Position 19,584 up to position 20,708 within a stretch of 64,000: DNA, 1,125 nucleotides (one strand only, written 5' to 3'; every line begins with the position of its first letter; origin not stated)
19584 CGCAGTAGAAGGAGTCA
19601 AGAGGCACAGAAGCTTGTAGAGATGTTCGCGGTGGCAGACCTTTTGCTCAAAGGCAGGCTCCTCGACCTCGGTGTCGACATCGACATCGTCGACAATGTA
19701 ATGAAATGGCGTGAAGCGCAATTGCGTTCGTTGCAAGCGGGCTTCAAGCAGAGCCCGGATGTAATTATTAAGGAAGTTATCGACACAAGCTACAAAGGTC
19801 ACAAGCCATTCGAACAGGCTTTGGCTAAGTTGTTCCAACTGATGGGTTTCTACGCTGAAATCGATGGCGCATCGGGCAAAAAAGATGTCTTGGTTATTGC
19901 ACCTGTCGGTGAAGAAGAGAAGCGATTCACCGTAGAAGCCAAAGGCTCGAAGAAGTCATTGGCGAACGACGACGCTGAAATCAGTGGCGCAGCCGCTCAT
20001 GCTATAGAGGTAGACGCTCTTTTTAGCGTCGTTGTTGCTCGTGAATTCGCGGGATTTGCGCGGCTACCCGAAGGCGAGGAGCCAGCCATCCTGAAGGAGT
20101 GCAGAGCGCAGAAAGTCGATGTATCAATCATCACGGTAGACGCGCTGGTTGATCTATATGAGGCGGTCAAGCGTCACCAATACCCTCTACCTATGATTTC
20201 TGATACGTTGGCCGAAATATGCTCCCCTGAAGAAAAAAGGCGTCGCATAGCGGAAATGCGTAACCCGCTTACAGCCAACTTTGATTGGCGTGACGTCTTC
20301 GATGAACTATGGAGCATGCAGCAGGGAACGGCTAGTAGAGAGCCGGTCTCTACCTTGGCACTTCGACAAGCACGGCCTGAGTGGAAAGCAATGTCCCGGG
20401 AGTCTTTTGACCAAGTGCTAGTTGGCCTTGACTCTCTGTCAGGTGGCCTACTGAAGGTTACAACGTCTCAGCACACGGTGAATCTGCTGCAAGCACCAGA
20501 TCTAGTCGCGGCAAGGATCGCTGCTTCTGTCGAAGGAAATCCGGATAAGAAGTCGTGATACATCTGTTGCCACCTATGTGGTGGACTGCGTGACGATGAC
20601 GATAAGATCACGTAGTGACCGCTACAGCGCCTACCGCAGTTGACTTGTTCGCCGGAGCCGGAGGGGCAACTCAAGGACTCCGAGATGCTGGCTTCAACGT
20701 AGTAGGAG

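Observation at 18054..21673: GHKL-ATPase/Mrr-like nuclease fusion next to a C5-cytosine methyltransferase: candidate uncharacterised ATP-dependent restriction module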

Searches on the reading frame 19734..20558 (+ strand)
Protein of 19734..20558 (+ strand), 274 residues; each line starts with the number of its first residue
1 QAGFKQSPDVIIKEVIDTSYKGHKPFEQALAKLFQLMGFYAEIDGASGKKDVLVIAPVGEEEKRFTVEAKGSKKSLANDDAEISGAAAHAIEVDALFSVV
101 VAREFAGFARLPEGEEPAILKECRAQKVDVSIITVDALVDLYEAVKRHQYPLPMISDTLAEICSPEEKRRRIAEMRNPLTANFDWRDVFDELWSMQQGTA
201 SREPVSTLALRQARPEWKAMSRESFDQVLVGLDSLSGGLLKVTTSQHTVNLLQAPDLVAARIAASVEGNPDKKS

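Call 35: search_solved_structures(query=A3, max_evalue=10, show_alignments=3)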
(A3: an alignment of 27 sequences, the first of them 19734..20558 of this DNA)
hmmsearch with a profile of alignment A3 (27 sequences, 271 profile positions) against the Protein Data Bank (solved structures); distinct sequences matched with E-value up to 10: 6.
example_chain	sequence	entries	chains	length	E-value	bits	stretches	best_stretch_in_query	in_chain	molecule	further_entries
4std_A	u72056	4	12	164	0.16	14.3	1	168-209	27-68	Scytalone dehydratase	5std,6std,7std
3std_A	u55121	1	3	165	0.17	14.3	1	168-209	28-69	PROTEIN (SCYTALONE DEHYDRATASE)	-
1std_A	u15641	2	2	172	0.18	14.1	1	168-209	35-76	SCYTALONE DEHYDRATASE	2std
1idp_A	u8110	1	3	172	0.18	14.1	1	168-209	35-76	SCYTALONE DEHYDRATASE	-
6h0n_A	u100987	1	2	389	1.2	11.5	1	142-190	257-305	UDP-D-apiose/UDP-D-xylose synthase 1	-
6h0p_A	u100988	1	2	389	1.2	11.5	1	142-190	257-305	UDP-D-apiose/UDP-D-xylose synthase 1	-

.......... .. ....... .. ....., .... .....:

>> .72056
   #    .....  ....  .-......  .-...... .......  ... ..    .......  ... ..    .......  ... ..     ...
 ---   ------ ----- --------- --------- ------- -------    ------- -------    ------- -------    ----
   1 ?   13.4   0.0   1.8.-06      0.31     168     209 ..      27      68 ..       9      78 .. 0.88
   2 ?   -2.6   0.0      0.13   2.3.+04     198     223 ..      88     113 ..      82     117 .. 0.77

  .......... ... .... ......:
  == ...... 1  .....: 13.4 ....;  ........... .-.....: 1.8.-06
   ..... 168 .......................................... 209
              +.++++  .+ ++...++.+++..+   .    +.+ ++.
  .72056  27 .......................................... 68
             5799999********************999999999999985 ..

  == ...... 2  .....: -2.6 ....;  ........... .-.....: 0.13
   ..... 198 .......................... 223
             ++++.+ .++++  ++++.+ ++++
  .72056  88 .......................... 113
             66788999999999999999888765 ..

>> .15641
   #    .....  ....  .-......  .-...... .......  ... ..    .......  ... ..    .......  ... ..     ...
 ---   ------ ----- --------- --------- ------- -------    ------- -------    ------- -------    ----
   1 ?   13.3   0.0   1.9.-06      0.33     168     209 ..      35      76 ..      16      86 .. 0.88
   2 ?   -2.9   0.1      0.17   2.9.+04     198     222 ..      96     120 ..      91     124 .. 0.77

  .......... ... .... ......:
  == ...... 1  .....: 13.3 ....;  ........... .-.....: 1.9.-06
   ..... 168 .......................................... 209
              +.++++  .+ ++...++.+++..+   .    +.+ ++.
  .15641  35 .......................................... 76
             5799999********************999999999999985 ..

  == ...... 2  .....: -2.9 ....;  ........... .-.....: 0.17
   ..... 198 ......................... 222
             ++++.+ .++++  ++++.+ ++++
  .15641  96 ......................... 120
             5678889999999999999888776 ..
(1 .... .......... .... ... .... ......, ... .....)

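Call 48: predict_structure(alignment_id=A3)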
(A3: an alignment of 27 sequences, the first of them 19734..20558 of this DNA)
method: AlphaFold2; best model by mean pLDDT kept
length: 274 residues; sequences in the alignment: 27
mean_pLDDT: 89.0   pTM: 0.84
mean pLDDT of the five models: 89.0, 88.3, 88.2, 87.4, 83.2
residues with pLDDT >= 90: 203; 70-90: 49; 50-70: 11; < 50: 11
segments of 3 or more residues with pLDDT < 50: 1-4, 270-274
pLDDT, mean of each block of 10 residues (from residue 1): 67 96 92 94 65 79 92 91 93 94 92 89 96 98 94 94 96 89 85 91 90 94 92 93 94 94 80 40
secondary structure, 60 per line:
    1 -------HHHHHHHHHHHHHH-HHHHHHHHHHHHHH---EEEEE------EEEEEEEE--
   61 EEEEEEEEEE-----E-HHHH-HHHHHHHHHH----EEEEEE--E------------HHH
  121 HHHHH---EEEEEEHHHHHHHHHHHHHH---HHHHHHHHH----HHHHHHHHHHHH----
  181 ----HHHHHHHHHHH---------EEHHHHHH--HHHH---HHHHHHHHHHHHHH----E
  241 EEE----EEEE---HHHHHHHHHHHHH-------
elements in order: H8-21 H23-36 E40-44 E51-58 E61-70 H78-81 H83-92 E97-102 H118-125 E129-134 H135-148 H152-160 H165-176 H185-195 H207-212 H215-218 H222-235 E240-243 E248-251 H255-267

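Call 84: fold_search(model_id=the predicted structure, library=pdb)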
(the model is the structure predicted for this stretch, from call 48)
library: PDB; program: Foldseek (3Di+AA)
matches with E <= 10: 608; with E <= 0.001: 0
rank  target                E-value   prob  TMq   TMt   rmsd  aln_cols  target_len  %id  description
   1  2fok_B                3.5e-03  1.00  0.37  0.19   4.1       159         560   12  STRUCTURE OF RESTRICTION ENDONUCLEASE FOKI (released 1998-06-17)
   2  3a4k_A                3.9e-03  1.00  0.41  0.38  19.7       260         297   15  Crystal structural analysis of HindIII restriction endonuclease in complex with cognate DNA and divalent cations at 2. (released 2009-10-20)
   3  1fok_A                7.0e-03  1.00  0.38  0.20   4.8       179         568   12  STRUCTURE OF RESTRICTION ENDONUCLEASE FOKI BOUND TO DNA (released 1997-12-03)
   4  2fok_A                1.9e-02  1.00  0.37  0.20   4.0       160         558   12  STRUCTURE OF RESTRICTION ENDONUCLEASE FOKI (released 1998-06-17)
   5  6r0j_MODEL_1_A        6.3e-02  0.28  0.21  0.28  13.2       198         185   13  The N-terminal domain of rhomboid protease YqgP (released 2020-01-08)
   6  4f0p_A                7.8e-02  0.66  0.27  0.18  12.3       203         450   10  MspJI Restriction Endonuclease - P31 Form (released 2012-08-08)
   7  6be0                  1.0e-01  0.09  0.15  0.16  17.6       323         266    9  AvrA delL154 with IP6, CoA (released 2018-08-01)
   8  6vm6_F                1.1e-01  0.60  0.26  0.17  11.6       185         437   14  Structure of Acinetobacter baumannii Cap4 SAVED/CARF-domain containing receptor with the cyclic trinucleotide 2'3'3'-c (released 2020-06-17)
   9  8yfq_E                1.2e-01  0.72  0.26  0.32   7.7       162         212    9  Cryo EM structure of Komagataella phaffii RNAPII-Rat1-Rai1 pre-termination complex (released 2024-09-25)
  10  6vm6_E                1.2e-01  0.51  0.27  0.18  12.2       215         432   12  Structure of Acinetobacter baumannii Cap4 SAVED/CARF-domain containing receptor with the cyclic trinucleotide 2'3'3'-c (released 2020-06-17)
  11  8axp_B                1.4e-01  0.35  0.22  0.29  12.5       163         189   15  Neisseria gonorrhoeae peptidyl-tRNA hydrolase complexed with an XChem hit. (released 2022-11-09)
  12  6wam_B                1.5e-01  0.33  0.23  0.16  12.6       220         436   10  Structure of Acinetobacter baumannii Cap4 SAVED/CARF-domain containing receptor (released 2020-06-17)
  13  3k53_A                1.5e-01  0.12  0.19  0.19  18.8       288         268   14  Crystal Structure of NFeoB from P. furiosus (released 2010-05-26)
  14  5klp_A                1.6e-01  0.12  0.20  0.18  17.6       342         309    8  Crystal structure of HopZ1a in complex with IP6 (released 2016-08-10)
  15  6wan_D                2.0e-01  0.20  0.26  0.18  17.8       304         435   12  Structure of Acinetobacter baumannii Cap4 SAVED/CARF-domain containing receptor with the cyclic trinucleotide 3'3'3'-c (released 2020-06-17)
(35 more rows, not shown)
